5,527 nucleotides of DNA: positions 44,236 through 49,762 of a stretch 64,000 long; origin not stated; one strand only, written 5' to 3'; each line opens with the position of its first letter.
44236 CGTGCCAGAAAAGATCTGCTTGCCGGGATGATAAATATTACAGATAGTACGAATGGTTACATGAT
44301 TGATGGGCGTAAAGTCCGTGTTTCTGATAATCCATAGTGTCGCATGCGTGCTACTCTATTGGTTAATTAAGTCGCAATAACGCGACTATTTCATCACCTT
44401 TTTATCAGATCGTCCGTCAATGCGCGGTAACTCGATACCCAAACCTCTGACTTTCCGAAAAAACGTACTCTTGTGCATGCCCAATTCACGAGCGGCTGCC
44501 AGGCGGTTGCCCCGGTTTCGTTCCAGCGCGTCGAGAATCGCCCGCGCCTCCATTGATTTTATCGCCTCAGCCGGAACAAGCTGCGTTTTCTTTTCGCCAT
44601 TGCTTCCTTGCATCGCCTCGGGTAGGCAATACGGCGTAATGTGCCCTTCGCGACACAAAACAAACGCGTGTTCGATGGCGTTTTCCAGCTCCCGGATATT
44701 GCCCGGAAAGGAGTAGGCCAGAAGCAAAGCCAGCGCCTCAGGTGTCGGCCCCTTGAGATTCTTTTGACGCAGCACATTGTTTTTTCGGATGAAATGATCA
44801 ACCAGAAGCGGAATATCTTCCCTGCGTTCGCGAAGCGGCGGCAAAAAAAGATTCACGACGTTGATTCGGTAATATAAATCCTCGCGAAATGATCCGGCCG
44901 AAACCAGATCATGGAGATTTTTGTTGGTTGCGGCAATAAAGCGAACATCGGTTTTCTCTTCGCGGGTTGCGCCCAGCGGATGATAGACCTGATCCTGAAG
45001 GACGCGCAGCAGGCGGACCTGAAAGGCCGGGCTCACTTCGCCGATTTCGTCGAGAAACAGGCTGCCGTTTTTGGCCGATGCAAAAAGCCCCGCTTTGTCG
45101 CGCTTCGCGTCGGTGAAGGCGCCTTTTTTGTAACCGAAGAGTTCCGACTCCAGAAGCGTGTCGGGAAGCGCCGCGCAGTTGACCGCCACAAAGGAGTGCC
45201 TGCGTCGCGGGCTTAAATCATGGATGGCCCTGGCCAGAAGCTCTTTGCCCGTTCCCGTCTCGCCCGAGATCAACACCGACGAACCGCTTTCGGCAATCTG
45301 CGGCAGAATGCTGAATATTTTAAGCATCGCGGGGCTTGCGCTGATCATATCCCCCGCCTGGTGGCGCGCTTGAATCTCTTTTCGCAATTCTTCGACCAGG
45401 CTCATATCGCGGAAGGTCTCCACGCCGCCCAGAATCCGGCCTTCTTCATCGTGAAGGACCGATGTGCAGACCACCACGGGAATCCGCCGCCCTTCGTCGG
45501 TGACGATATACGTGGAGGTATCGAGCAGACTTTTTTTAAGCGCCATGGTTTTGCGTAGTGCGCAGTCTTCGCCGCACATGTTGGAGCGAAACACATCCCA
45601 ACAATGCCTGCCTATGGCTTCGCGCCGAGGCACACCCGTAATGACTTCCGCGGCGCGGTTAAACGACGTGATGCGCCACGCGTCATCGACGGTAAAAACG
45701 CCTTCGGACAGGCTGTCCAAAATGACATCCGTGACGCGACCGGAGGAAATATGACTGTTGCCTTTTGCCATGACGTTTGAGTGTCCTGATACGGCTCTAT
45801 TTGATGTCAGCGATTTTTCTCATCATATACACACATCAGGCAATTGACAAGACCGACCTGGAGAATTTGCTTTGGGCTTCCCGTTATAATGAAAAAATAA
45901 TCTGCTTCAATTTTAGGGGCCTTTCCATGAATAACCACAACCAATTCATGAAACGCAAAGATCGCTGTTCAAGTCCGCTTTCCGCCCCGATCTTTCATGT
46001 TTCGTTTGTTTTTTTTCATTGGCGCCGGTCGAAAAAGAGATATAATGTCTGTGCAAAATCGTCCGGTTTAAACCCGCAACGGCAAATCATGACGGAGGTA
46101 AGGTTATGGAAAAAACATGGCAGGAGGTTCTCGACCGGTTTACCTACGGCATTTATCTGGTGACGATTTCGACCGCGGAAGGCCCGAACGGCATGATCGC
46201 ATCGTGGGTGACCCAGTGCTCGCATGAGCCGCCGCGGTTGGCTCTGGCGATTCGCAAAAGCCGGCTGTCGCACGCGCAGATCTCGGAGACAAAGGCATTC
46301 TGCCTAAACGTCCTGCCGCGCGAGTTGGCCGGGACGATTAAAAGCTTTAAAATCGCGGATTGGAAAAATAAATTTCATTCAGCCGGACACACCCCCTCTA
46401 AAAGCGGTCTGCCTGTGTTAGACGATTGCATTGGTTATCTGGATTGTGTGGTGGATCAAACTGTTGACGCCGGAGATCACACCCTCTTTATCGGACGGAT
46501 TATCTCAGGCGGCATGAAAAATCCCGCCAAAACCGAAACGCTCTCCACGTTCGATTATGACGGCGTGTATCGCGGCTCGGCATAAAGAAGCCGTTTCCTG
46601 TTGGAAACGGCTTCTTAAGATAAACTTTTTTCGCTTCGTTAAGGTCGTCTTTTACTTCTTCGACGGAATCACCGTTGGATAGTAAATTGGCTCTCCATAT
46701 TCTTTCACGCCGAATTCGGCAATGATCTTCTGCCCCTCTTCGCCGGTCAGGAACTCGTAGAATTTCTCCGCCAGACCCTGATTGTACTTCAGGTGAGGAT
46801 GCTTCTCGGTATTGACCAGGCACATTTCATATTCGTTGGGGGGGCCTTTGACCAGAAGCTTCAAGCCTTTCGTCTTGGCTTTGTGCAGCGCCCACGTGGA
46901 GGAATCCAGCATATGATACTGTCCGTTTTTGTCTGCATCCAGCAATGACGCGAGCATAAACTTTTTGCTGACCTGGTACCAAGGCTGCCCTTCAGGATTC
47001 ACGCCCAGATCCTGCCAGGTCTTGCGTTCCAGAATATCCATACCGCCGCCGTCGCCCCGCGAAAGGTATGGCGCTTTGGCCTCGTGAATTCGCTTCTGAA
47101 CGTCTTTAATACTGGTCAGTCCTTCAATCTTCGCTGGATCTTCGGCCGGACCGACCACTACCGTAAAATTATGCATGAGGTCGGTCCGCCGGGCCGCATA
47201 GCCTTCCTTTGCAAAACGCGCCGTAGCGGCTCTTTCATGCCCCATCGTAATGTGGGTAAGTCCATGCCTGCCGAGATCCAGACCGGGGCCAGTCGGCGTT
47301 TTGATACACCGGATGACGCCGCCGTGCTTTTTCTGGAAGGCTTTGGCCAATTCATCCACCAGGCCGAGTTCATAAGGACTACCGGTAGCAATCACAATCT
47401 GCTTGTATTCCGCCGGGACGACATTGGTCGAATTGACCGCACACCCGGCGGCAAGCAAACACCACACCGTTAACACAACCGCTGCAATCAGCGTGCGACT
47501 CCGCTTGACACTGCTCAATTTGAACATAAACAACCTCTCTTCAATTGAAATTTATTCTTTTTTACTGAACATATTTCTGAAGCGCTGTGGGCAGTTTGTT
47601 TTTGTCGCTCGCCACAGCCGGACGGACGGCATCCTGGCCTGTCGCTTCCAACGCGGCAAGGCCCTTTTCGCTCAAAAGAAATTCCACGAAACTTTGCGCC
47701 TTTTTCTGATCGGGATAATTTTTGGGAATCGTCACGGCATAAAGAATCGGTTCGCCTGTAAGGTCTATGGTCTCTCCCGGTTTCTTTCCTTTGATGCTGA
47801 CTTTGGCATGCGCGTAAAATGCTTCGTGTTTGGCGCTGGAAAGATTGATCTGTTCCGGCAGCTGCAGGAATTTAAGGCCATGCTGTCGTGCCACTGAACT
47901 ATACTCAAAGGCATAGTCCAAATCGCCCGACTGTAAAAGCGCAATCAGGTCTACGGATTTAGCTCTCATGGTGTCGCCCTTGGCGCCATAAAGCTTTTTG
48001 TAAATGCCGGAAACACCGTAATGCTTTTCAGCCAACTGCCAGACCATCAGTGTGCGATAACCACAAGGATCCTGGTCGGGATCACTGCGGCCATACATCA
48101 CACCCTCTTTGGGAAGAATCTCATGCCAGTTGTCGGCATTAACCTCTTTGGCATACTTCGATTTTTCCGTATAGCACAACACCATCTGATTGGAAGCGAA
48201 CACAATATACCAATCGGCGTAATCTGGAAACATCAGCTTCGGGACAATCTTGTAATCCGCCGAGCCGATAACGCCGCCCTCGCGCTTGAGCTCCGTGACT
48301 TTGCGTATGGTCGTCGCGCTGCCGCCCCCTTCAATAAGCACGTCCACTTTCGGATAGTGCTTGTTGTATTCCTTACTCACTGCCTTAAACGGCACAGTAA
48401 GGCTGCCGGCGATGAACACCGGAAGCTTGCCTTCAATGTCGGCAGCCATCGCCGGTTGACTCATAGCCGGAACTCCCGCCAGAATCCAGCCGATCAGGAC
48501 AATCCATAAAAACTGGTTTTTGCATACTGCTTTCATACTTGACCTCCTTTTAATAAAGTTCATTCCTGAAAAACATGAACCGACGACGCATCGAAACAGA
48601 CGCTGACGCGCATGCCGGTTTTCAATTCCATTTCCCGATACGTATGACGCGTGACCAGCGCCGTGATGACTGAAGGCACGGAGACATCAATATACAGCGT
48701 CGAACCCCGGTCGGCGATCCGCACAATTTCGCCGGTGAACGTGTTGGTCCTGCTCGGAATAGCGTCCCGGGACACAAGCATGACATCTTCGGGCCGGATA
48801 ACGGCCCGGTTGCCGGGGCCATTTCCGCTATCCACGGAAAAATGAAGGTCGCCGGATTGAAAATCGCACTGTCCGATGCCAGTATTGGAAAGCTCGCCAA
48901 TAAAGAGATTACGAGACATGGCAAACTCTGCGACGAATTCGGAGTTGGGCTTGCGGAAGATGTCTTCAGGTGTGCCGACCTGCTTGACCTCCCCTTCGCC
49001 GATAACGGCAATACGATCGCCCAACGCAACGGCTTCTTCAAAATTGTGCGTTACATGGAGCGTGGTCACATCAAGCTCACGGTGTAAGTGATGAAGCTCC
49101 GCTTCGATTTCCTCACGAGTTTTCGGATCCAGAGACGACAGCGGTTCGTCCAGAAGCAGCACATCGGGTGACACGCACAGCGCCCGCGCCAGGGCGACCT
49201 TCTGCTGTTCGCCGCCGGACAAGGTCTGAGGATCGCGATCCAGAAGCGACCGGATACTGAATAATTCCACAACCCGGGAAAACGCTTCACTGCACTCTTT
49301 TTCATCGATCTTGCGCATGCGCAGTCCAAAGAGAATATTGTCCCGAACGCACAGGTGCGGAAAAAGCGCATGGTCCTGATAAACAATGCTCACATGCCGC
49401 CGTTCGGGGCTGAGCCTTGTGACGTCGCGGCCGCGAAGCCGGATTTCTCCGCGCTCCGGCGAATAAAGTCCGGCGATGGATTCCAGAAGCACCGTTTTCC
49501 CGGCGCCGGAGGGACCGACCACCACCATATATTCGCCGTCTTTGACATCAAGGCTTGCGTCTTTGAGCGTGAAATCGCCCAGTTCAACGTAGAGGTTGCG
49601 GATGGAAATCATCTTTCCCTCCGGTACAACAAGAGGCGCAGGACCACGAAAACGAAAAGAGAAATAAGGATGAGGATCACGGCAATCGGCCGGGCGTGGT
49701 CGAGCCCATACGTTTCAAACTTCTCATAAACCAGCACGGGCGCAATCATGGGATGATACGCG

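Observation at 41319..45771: Second, sigma-54-controlled module with the same building blocks (NifX-like with tail, DUF5320, ferredoxin with Gly/Arg tail, FmdB)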

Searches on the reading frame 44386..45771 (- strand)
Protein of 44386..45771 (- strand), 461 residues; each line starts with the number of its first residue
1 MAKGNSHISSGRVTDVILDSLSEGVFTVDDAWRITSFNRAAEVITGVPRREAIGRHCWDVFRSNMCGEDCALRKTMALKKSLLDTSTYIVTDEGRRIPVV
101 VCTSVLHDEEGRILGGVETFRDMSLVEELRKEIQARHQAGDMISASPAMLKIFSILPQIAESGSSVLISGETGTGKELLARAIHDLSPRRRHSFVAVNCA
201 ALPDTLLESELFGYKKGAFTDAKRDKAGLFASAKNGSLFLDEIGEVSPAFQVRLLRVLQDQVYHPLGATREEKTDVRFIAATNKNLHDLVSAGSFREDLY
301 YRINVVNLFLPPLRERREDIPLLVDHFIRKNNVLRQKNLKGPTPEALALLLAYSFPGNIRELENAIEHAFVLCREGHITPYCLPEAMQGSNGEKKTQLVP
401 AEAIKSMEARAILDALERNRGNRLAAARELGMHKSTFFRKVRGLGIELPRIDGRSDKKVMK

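Call 3: search_protein_families(library=pfam, proteins=[window:44386-45771:-], max_evalue=0.01)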
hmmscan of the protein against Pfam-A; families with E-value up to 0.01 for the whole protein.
window:44386-45771:- (461 aa): 15 families
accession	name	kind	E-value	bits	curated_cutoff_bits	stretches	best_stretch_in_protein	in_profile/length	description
PF00158.32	Sigma54_activat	-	8.1e-67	224.5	20.2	1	143-308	2-167/168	Sigma-54 interaction domain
PF25601.1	AAA_lid_14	-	8.9e-26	90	27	1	314-396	1-83/87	AAA+ ATPase lid domain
PF14532.12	Sigma54_activ_2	-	9.4e-22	78.2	25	1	144-313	2-138/138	Sigma-54 interaction domain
PF13426.13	PAS_9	-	2.1e-13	50.9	27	1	23-124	2-102/103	PAS domain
PF00989.32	PAS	-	2.4e-10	40.9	22.6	1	16-123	5-113/113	PAS fold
PF08448.16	PAS_4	-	1.3e-09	38.7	23.1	1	18-124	1-106/110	PAS fold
PF07728.20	AAA_5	-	2.3e-08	34.6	22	1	166-285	2-124/139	AAA domain (dynein-related subfamily)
PF02954.25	HTH_8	-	3.1e-08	33.6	22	1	406-441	4-39/42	Bacterial regulatory protein, Fis family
PF00004.35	AAA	-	2.8e-06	28.2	21.2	1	166-287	1-112/131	ATPase family associated with various cellular activities (AAA)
PF13188.13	PAS_8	-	7.9e-06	26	21.8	1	17-64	6-53/65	PAS domain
PF13596.12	PAS_10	-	0.00014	22.9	22.1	1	16-123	3-105/106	PAS domain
PF01078.27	Mg_chelatase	-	0.00022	21.2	20.3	0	159-190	17-49/207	Magnesium chelatase, subunit ChlI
PF13191.12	AAA_16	-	0.0017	19.3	32.6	1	161-259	21-121/167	AAA ATPase domain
PF13401.12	AAA_22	-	0.0039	18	27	0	162-203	4-45/130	AAA domain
PF07724.20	AAA_2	-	0.0056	17.2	27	0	164-286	4-127/166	AAA domain (Cdc48 subfamily)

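Call 49: search_protein_families(library=ncbifam, proteins=[window:44386-45771:-], max_evalue=0.001)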
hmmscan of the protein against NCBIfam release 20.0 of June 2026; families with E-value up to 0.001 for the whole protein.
window:44386-45771:- (461 aa): 36 families (the best 25 are shown)
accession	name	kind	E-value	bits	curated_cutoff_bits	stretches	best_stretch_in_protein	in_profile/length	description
NF041552.1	TF_PrdR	equivalog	8.1e-104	348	795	1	13-441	135-573/577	sigma-54 dependent transcriptional regulator PrdR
TIGR01817.1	nifA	equivalog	3.4e-100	336.3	528.85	1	130-383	185-438/534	nif-specific transcriptional activator NifA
NF008469.0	PRK11361.1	equivalog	6.2e-100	335.1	714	1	126-447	129-457/461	acetoacetate metabolism transcriptional regulator AtoC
NF038308.1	RNA_repair_RtcR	equivalog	1.8e-95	320.8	650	1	130-409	164-476/530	RNA repair transcriptional activator RtcR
TIGR01818.1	ntrC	equivalog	2.4e-89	300.3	558.6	1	133-390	127-384/463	nitrogen regulation protein NR(I)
NF007689.0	PRK10365.1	equivalog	3e-89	299.9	760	1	141-441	140-439/441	sigma-54-dependent response regulator transcription factor ZraR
NF003451.0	PRK05022.1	equivalog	3.5e-89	299.8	476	1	130-447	180-511/512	nitric oxide reductase transcriptional regulator NorR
TIGR02915.1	PEP_resp_reg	equivalog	6.6e-87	292.2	502.6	1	125-442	122-440/445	PEP-CTERM-box response regulator transcription factor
TIGR02329.1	propionate_PrpR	equivalog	2.6e-86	290.4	499.2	1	10-441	152-524/526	propionate catabolism operon regulatory protein PrpR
NF011953.0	PRK15424.1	equivalog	9.1e-81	272.1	703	1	128-442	207-532/538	propionate catabolism operon regulatory protein PrpR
NF050807.1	TransRegFlbDCaul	equivalog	1.2e-80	271.6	750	1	138-441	116-435/454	sigma-54-dependent transcriptional regulator FlbD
NF011695.0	PRK15115.1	equivalog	1.8e-80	270.9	763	1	140-439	135-431/445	two-component system response regulator GlrR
NF011958.0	PRK15429.1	equivalog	6.9e-78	262.9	830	1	135-447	374-687/692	formate hydrogenlyase transcriptional activator FlhA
NF041906.1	V4R_TF_MobR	exception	8.4e-78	262.2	999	1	133-437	225-537/544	phenol degradation transcriptional regulator MobR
NF008176.1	PRK10923.1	equivalog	9.9e-75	251.9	620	1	131-396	129-394/469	nitrogen regulation protein NR(I)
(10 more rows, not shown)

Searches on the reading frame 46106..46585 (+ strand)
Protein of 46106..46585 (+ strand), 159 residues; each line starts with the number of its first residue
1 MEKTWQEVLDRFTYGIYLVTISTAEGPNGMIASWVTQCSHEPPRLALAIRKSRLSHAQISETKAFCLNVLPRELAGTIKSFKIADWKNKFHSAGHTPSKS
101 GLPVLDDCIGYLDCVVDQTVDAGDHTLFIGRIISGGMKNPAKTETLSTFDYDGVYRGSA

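Call 47: search_protein_families(library=pfam, proteins=[window:46106-46585:+], max_evalue=0.001)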
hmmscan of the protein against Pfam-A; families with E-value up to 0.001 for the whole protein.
window:46106-46585:+ (159 aa): 1 family
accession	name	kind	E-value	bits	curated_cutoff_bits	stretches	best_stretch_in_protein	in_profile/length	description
PF01613.24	Flavin_Reduct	-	2.5e-38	132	27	1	10-147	2-143/153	Flavin reductase like domain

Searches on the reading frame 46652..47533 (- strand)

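Call 47: search_protein_families(library=pfam, proteins=[window:46652-47533:-], max_evalue=0.001)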
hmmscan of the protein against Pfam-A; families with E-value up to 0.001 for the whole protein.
window:46652-47533:- (293 aa): 2 families
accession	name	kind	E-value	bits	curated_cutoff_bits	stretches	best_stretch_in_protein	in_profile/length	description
PF12849.12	PBP_like_2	-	3.7e-13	50.3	27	1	40-266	6-267/267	PBP superfamily domain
PF13531.11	SBP_bac_11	-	1.3e-08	35.4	25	1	58-275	12-225/227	Bacterial extracellular solute-binding protein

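Call 49: search_protein_families(library=ncbifam, proteins=[window:46652-47533:-], max_evalue=0.001)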
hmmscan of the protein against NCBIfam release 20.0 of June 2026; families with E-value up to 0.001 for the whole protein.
window:46652-47533:- (293 aa): 1 family
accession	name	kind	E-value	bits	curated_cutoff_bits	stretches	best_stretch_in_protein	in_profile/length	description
NF041772.1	tung_bind_TupA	equivalog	1.5e-26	93.4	400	1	39-278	11-254/266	tungstate ABC transporter substrate-binding protein TupA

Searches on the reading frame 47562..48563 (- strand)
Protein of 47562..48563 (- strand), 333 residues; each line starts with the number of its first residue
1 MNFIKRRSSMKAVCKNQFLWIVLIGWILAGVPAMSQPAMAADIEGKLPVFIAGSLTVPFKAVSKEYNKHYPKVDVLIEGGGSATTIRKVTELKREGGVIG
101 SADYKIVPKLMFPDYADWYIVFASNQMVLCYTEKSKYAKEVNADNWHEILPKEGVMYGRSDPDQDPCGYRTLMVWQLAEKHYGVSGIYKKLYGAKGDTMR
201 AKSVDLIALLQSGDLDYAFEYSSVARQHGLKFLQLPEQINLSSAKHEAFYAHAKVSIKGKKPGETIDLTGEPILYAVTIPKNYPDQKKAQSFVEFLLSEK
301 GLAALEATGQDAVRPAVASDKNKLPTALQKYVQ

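Call 47: search_protein_families(library=pfam, proteins=[window:47562-48563:-], max_evalue=0.001)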
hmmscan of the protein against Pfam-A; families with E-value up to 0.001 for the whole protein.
window:47562-48563:- (333 aa): 3 families
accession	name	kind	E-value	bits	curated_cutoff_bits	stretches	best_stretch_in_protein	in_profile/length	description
PF13531.11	SBP_bac_11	-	5.1e-31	108.6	25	1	48-309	2-225/227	Bacterial extracellular solute-binding protein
PF01547.30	SBP_bac_1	-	5.9e-10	40.1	26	1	53-301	2-305/307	Bacterial extracellular solute-binding protein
PF13416.11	SBP_bac_8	-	0.00099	19.4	27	0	188-320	162-268/279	Bacterial extracellular solute-binding protein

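Call 49: search_protein_families(library=ncbifam, proteins=[window:47562-48563:-], max_evalue=0.001)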
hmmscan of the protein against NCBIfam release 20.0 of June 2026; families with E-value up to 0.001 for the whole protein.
window:47562-48563:- (333 aa): 7 families
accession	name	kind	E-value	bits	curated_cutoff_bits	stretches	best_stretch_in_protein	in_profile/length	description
NF003196.0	PRK04168.1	equivalog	1.9e-111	372.2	355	1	21-333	13-335/338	tungstate ABC transporter substrate-binding protein WtpA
TIGR03730.1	tungstate_WtpA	equivalog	8.6e-99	330.1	242.75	2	46-195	2-151/275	tungstate ABC transporter substrate-binding protein WtpA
NF002918.0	PRK03537.1-4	equivalog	1.6e-13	50.5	288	1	44-242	5-207/246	molybdate ABC transporter substrate-binding protein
TIGR01256.1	modA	equivalog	6.6e-07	29.5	62.5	0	52-139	1-88/217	molybdate ABC transporter substrate-binding protein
TIGR02136.1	ptsS_2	subfamily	2.2e-05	23.8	206.6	1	23-91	11-85/295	phosphate ABC transporter substrate-binding protein PstS family protein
NF002917.0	PRK03537.1-3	equivalog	3.3e-05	23.2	264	1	26-180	8-152/267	molybdate ABC transporter substrate-binding protein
NF008722.0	PRK11716.1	equivalog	0.00093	18.3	246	0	43-159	89-204/293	HTH-type transcriptional activator IlvY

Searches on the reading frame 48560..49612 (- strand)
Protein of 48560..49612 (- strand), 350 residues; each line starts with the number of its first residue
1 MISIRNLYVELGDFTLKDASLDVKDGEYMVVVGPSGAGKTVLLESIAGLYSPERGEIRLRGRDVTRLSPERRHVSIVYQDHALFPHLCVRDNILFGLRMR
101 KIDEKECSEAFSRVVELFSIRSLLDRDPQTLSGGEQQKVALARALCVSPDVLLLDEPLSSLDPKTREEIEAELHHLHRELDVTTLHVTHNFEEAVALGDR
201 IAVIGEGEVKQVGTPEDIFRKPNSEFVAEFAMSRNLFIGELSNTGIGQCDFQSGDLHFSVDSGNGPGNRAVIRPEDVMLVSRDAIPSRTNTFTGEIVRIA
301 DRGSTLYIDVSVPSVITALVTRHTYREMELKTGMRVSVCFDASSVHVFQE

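Call 47: search_protein_families(library=pfam, proteins=[window:48560-49612:-], max_evalue=0.001)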
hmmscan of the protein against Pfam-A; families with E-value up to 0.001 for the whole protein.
window:48560-49612:- (350 aa): 6 families
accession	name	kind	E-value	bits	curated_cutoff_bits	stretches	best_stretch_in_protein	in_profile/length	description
PF00005.33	ABC_tran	-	6.5e-36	124.4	25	1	16-158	1-136/137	ABC transporter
PF03459.23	TOBE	-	7.4e-10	39.3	22.3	1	287-347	2-64/64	TOBE domain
PF08402.16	TOBE_2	-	1.8e-08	34.8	21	1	271-348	2-76/76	TOBE domain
PF13304.12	AAA_21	-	1.2e-06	29.3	27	0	115-169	222-279/304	AAA domain, putative AbiEii toxin, Type IV TA system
PF02463.25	SMC_N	-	0.00057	19.8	40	0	27-182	25-192/220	RecF/RecN/SMC N terminal domain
PF13191.12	AAA_16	-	0.00073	20.5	32.6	0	22-53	18-51/167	AAA ATPase domain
